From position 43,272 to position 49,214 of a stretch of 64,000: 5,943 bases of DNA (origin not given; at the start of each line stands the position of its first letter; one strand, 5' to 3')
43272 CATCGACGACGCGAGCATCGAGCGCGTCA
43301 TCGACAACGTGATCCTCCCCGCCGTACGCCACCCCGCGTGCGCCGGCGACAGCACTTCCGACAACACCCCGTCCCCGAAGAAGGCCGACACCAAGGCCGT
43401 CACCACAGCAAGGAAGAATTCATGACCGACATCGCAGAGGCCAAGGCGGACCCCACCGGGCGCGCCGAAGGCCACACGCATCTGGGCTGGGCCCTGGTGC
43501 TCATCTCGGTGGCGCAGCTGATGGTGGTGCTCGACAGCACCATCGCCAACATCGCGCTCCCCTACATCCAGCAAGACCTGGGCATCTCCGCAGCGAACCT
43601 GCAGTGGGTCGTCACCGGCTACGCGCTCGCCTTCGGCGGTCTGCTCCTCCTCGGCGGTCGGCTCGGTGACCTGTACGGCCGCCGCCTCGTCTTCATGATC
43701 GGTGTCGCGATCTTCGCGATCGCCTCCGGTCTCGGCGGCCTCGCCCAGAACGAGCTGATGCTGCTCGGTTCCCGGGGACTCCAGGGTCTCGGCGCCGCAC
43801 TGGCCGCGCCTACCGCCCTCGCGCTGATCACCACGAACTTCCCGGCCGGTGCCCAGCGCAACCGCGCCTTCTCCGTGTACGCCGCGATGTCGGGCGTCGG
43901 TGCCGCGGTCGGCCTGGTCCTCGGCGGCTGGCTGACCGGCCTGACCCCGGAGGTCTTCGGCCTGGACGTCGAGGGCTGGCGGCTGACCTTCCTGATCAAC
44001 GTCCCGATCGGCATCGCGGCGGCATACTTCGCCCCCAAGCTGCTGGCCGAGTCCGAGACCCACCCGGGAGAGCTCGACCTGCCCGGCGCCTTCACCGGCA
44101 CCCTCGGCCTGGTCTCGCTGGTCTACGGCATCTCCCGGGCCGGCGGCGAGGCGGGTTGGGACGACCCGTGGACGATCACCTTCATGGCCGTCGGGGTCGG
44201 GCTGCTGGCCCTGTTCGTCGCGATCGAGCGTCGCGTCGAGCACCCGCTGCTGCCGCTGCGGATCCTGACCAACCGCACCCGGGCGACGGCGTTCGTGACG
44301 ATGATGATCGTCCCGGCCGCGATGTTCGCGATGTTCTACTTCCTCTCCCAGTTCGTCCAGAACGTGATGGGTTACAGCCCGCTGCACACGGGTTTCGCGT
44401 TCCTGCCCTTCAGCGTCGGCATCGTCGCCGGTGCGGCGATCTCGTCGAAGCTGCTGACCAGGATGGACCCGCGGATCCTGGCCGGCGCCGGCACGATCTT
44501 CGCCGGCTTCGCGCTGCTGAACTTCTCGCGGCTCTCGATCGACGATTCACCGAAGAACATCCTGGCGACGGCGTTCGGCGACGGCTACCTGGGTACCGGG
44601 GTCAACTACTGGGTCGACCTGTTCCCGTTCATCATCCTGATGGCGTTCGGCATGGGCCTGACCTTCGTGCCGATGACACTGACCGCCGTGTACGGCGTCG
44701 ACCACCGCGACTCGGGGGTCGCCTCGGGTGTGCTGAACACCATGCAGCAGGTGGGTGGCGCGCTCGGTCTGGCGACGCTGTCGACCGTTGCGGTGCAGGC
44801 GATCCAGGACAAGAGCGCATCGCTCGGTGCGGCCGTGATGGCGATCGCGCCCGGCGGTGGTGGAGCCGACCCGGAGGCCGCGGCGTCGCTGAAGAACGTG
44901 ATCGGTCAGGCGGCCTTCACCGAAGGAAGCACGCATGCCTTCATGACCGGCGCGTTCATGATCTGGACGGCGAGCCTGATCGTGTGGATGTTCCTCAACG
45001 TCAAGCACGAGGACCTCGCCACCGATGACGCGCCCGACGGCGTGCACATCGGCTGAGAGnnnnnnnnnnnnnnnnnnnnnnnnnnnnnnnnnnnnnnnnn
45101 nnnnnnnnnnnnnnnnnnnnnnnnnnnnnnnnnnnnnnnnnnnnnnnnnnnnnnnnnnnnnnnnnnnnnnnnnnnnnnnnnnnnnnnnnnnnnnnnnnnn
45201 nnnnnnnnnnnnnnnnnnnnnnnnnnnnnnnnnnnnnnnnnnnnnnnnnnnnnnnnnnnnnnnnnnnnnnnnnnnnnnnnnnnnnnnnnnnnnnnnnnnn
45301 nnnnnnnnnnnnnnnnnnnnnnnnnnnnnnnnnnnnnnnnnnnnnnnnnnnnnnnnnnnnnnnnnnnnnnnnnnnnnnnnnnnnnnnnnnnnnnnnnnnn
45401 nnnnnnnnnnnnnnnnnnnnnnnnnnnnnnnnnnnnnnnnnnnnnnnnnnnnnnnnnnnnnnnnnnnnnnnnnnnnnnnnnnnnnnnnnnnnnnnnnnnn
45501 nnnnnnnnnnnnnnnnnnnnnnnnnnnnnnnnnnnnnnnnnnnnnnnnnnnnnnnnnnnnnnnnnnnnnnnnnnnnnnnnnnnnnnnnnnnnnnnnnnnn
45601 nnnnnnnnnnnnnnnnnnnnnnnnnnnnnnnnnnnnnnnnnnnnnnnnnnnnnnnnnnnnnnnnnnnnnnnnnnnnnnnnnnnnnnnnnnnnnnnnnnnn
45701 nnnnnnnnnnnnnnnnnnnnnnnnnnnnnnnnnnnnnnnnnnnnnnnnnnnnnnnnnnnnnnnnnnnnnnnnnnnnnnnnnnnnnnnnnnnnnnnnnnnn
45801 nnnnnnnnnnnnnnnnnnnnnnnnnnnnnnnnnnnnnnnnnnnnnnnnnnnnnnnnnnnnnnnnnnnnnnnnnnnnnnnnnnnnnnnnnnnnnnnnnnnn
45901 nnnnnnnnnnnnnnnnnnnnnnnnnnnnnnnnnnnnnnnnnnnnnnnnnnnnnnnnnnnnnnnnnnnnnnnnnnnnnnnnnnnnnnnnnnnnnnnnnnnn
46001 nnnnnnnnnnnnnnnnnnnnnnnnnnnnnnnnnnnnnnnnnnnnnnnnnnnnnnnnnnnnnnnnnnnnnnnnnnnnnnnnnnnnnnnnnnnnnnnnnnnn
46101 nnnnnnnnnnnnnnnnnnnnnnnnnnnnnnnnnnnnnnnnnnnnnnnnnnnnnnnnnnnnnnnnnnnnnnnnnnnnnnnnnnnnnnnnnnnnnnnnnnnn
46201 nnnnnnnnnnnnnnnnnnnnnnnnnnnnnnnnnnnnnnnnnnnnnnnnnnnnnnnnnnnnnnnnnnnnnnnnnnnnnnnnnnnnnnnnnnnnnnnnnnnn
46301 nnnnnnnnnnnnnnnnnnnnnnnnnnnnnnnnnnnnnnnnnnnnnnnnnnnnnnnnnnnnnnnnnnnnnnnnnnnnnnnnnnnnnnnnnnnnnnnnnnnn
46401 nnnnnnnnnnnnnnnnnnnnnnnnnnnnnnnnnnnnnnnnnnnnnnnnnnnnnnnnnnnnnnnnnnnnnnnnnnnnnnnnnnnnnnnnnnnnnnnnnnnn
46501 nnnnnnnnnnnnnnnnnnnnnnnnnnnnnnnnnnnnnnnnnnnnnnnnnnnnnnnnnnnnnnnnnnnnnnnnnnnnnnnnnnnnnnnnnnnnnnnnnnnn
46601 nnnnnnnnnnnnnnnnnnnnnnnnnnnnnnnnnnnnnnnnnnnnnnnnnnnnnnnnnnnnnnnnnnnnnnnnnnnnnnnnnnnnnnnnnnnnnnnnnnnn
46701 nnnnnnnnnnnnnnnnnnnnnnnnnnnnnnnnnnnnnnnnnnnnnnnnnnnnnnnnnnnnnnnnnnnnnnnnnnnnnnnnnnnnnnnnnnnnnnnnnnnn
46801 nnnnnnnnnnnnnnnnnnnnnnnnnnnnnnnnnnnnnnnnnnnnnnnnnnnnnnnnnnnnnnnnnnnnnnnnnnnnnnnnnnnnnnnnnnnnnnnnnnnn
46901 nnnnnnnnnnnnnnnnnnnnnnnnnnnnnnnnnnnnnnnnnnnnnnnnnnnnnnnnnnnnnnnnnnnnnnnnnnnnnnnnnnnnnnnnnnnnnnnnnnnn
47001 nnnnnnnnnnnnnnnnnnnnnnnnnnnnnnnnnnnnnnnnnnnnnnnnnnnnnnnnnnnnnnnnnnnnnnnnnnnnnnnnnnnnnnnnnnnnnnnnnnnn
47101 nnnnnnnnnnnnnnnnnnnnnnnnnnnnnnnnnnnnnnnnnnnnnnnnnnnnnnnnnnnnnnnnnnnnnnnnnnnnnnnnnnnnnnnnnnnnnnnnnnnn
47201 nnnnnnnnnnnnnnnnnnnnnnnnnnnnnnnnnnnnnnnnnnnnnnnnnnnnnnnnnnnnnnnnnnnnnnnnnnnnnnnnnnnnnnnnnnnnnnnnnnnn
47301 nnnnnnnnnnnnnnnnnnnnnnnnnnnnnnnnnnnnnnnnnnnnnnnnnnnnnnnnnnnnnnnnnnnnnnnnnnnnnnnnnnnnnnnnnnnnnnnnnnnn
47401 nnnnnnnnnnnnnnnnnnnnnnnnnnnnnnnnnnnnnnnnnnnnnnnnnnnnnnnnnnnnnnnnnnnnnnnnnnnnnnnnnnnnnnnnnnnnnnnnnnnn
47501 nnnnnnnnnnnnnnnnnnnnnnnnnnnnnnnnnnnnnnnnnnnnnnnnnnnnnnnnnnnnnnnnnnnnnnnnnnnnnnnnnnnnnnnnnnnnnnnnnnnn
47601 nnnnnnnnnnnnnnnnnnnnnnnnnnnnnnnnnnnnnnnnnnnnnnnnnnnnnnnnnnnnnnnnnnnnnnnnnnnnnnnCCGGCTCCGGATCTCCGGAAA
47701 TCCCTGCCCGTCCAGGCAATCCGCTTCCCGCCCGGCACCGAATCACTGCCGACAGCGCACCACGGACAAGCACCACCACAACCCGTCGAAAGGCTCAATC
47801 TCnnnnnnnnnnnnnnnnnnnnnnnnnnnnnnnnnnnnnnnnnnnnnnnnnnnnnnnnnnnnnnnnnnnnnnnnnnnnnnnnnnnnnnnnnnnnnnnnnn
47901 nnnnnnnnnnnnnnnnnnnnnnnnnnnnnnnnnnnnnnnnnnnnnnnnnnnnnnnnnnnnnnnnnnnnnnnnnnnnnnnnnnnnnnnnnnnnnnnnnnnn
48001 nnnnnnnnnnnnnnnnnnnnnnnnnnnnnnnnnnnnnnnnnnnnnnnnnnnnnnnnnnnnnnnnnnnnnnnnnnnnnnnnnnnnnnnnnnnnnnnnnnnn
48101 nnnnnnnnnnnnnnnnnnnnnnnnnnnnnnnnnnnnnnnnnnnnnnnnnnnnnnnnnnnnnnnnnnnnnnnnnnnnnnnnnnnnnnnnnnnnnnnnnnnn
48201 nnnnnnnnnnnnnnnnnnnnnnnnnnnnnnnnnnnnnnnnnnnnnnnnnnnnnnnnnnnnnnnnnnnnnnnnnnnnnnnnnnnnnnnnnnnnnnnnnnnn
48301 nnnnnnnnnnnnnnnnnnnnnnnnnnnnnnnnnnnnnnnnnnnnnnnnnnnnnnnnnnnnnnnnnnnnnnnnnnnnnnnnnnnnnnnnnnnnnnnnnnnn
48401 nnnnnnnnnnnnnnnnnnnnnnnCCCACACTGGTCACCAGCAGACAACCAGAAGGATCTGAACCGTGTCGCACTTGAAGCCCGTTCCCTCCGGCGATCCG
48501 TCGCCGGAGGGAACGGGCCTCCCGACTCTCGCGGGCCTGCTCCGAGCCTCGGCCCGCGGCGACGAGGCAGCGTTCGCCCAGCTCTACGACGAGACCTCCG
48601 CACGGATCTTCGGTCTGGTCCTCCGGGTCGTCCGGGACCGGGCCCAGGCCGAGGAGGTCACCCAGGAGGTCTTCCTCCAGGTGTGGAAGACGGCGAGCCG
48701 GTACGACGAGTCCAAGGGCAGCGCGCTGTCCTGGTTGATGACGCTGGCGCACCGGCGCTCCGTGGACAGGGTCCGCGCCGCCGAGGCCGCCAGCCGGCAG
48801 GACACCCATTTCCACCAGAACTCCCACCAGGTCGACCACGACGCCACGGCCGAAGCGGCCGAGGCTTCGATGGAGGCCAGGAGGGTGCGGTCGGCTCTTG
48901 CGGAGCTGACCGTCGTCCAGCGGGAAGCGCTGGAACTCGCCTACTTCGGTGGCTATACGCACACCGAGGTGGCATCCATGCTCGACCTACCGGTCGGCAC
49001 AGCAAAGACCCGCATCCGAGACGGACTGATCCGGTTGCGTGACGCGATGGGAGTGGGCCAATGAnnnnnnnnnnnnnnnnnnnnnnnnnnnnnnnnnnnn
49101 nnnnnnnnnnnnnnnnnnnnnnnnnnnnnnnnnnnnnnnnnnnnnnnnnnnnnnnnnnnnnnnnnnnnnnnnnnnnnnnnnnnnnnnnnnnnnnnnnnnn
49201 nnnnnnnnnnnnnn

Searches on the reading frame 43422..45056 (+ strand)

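Call 28: search_protein_families(library=pfam, proteins=[window:43422-45056:+], max_evalue=0.001)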
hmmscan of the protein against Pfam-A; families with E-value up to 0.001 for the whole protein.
window:43422-45056:+ (544 aa): 1 family
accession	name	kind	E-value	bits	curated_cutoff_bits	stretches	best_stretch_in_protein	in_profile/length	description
PF07690.21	MFS_1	-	7.4e-52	176.8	33.4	1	29-449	2-346/347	Major Facilitator Superfamily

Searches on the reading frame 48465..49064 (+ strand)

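Call 63: search_protein_families(library=pfam, proteins=[window:48465-49064:+], max_evalue=0.0001)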
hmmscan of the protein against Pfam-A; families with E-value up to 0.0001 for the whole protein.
window:48465-49064:+ (199 aa): 4 families
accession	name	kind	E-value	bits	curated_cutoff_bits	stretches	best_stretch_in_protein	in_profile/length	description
PF04542.20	Sigma70_r2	-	1e-15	57.7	24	1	40-106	1-68/71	Sigma-70 region 2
PF08281.18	Sigma70_r4_2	-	1.1e-12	47.8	25.7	1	139-191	2-54/54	Sigma-70, region 4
PF04545.22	Sigma70_r4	-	4.8e-10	39.2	24.1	1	144-192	1-49/50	Sigma-70, region 4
PF07638.17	Sigma70_ECF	-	1.6e-05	25.3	21.1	1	23-184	5-172/185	ECF sigma factor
